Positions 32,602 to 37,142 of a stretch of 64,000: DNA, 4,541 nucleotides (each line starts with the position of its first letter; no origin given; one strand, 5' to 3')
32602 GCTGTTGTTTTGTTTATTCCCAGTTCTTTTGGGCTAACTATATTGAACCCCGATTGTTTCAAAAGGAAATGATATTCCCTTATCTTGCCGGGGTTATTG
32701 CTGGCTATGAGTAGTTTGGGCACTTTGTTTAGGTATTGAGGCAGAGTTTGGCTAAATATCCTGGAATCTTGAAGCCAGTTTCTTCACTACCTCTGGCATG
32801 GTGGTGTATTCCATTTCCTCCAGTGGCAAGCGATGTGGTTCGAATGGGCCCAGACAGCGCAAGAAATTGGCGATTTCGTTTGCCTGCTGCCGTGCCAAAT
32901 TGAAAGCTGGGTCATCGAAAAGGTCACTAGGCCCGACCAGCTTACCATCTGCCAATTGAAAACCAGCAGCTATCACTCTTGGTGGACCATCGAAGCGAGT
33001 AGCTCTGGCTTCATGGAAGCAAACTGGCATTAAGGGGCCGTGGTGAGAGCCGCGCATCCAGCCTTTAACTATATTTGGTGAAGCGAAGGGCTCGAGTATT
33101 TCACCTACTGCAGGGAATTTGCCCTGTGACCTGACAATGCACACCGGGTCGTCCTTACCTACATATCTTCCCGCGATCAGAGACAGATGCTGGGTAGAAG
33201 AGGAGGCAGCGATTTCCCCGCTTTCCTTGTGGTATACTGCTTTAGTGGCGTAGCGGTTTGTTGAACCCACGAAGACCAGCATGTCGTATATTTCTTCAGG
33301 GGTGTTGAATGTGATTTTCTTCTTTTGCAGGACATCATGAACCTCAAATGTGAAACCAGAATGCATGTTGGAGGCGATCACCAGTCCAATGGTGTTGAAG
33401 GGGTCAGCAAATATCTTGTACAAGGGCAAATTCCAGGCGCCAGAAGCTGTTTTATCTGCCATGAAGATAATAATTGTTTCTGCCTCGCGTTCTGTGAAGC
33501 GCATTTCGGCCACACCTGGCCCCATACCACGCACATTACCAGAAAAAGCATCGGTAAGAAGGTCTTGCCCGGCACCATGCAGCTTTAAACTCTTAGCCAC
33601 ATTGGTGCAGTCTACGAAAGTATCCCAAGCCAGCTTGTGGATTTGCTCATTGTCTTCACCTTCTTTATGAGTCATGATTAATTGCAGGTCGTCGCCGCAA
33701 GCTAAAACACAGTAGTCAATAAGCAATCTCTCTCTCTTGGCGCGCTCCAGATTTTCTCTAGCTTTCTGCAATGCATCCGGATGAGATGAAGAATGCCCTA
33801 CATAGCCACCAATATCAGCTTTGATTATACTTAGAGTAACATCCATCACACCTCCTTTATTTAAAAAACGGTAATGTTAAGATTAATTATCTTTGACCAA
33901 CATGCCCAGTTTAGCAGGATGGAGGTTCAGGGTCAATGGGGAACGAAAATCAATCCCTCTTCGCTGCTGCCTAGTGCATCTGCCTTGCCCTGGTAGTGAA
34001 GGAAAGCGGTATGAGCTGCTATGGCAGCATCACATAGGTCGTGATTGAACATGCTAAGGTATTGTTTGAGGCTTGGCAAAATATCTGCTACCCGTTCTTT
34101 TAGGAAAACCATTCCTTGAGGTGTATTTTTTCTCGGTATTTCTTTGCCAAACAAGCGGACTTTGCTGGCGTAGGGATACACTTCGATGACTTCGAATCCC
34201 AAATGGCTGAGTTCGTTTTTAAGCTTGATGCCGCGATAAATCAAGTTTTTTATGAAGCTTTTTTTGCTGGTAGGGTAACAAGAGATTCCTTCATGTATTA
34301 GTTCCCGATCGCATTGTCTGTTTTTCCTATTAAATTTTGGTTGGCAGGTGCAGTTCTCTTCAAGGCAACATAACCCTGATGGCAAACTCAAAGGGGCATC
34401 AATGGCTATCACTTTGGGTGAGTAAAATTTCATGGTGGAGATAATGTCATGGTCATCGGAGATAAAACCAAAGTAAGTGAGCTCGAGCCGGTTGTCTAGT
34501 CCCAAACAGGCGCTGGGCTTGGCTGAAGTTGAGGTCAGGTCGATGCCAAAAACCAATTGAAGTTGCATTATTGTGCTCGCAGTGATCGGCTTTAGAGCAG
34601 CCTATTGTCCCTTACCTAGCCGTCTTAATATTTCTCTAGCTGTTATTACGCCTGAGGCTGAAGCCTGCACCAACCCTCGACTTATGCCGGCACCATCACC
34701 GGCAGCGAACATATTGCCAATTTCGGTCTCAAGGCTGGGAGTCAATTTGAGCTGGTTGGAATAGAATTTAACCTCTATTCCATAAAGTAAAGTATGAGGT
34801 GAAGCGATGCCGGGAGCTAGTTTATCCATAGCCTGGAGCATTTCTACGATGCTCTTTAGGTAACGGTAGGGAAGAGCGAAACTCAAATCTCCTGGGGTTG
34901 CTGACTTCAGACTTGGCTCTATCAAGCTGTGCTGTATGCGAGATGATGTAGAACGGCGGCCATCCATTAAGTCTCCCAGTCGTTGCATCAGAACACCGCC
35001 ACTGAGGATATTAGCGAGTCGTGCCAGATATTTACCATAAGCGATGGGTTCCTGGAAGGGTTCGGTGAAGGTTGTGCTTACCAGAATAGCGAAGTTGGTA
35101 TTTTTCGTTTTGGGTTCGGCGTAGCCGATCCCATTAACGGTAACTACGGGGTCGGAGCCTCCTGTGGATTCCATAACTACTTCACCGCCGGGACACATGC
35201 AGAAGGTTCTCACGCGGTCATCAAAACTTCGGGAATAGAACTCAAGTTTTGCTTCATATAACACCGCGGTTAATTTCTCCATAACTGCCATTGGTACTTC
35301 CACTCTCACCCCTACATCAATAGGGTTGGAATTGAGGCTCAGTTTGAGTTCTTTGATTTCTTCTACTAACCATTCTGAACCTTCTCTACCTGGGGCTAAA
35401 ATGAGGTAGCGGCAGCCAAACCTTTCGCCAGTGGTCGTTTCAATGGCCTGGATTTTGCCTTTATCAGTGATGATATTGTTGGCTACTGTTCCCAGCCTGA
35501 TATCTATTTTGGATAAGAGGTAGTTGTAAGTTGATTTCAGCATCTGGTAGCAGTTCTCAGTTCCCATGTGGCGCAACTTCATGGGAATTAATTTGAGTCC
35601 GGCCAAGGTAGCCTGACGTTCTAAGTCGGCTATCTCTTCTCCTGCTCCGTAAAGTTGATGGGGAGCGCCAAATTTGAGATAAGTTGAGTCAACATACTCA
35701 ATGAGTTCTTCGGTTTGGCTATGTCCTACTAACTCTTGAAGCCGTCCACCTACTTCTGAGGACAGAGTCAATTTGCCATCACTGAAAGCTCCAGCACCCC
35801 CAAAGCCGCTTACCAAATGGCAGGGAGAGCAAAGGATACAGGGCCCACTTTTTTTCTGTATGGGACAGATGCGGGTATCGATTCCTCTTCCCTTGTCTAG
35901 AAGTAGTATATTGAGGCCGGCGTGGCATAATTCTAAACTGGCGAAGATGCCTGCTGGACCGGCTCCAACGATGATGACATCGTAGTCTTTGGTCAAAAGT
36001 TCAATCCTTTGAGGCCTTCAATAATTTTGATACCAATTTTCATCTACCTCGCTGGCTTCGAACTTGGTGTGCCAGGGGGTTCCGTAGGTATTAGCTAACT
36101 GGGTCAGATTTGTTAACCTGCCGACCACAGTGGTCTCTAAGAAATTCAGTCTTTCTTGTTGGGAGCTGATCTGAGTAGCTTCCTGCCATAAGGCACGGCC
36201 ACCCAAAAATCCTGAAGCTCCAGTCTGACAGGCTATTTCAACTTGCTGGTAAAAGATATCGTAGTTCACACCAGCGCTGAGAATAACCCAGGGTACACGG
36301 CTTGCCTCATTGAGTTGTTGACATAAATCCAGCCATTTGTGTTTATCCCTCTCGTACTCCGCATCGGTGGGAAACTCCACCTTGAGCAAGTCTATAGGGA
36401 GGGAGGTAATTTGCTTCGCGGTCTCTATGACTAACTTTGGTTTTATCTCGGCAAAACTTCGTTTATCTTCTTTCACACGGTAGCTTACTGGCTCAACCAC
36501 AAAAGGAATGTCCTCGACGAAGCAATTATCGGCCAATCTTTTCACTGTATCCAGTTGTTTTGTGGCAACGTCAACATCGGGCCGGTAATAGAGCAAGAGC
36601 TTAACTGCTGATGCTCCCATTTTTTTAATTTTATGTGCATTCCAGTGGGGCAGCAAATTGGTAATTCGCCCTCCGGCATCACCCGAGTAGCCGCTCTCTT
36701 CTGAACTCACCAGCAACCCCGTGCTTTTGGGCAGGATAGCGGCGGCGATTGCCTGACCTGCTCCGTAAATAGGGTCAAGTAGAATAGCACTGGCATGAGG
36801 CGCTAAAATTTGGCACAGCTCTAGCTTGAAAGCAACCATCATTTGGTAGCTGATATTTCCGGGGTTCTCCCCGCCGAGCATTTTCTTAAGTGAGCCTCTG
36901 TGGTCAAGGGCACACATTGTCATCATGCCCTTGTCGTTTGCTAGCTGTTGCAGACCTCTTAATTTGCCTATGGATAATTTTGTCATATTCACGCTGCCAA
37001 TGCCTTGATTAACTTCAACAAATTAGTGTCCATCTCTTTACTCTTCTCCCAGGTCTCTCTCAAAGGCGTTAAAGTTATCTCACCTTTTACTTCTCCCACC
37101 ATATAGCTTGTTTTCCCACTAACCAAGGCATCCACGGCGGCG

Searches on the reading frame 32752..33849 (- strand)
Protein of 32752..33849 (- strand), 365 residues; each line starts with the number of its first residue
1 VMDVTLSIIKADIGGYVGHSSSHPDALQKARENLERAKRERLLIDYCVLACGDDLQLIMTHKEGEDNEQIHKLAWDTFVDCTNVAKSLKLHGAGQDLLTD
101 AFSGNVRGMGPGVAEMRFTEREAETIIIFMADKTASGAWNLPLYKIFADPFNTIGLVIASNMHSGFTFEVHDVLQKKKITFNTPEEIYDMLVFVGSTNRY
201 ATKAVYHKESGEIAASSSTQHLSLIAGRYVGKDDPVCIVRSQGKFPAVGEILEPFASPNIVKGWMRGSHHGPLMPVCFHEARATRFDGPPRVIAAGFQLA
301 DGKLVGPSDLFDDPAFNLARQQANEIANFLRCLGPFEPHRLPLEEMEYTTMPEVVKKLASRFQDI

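Call 70: search_protein_families(library=pfam, proteins=[window:32752-33849:-], max_evalue=0.00001)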
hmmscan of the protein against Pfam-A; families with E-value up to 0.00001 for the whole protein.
window:32752-33849:- (365 aa): 1 family
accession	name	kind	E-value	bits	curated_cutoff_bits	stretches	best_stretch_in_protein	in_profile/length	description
PF01950.21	FBPase_3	-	5.2e-179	595.4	25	1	4-363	2-361/361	Fructose-1,6-bisphosphatase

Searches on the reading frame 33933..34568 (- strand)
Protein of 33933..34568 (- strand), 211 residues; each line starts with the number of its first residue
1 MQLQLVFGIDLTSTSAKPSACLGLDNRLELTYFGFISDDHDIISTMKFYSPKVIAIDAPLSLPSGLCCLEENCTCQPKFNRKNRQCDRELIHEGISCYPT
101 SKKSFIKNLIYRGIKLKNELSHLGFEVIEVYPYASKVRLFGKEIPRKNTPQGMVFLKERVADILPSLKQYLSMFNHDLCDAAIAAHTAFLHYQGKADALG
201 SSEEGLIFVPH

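Call 70: search_protein_families(library=pfam, proteins=[window:33933-34568:-], max_evalue=0.00001)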
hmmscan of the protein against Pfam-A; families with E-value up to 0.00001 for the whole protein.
window:33933-34568:- (211 aa): 1 family
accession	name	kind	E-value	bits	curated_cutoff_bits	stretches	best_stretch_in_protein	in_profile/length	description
PF04250.19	DUF429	-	3.3e-10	40.5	23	1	25-199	16-208/214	Protein of unknown function (DUF429)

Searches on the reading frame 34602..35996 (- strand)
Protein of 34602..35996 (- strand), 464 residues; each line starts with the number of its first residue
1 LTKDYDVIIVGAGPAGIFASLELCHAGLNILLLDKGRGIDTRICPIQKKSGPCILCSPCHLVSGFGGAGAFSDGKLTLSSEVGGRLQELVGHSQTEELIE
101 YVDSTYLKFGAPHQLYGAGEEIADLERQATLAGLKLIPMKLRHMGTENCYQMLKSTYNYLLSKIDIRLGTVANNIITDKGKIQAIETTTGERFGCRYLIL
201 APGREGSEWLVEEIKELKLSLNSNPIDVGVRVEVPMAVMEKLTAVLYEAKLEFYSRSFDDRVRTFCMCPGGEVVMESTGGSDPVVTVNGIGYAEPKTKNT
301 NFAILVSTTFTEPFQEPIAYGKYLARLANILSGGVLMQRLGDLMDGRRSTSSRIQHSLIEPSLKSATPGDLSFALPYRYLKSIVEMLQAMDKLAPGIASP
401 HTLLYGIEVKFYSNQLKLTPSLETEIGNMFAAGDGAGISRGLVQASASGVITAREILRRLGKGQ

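Call 70: search_protein_families(library=pfam, proteins=[window:34602-35996:-], max_evalue=0.00001)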
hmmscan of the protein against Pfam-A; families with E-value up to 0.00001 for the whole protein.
window:34602-35996:- (464 aa): 6 families
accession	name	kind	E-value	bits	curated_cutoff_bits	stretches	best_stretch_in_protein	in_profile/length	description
PF21688.3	FAD-depend_C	-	4.6e-17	63.3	27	1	227-409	3-195/197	FAD-dependent protein, C-terminal domain-like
PF07992.20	Pyr_redox_2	-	3.7e-11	43.4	26.1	0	5-48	1-44/291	Pyridine nucleotide-disulphide oxidoreductase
PF01134.28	GIDA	-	9e-10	38.6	22.1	0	370-460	303-387/391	Glucose inhibited division protein A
PF01266.30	DAO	-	7.9e-08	32.6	27.9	0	6-37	1-32/353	FAD dependent oxidoreductase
PF03486.20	HI0933_like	-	2.5e-07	30.8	50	0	6-41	2-37/244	HI0933-like protein Rossmann domain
PF01494.25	FAD_binding_3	-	1.8e-06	27.9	22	0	4-36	1-33/349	FAD binding domain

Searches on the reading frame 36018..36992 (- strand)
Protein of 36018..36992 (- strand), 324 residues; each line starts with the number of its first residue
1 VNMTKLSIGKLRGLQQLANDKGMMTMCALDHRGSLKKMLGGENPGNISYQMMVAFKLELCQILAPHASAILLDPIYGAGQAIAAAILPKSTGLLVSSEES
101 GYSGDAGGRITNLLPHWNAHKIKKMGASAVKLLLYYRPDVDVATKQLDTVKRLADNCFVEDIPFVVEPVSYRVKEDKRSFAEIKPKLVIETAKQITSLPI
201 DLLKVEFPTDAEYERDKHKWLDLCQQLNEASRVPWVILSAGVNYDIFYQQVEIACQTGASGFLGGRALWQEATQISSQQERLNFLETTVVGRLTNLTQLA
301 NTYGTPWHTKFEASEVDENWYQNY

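Call 70: search_protein_families(library=pfam, proteins=[window:36018-36992:-], max_evalue=0.00001)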
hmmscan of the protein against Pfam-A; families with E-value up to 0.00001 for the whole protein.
window:36018-36992:- (324 aa): 1 family
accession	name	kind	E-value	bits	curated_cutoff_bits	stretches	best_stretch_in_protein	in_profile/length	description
PF01791.15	DeoC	-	5.4e-29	101.9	23.8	1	26-270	3-228/229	DeoC/LacD family aldolase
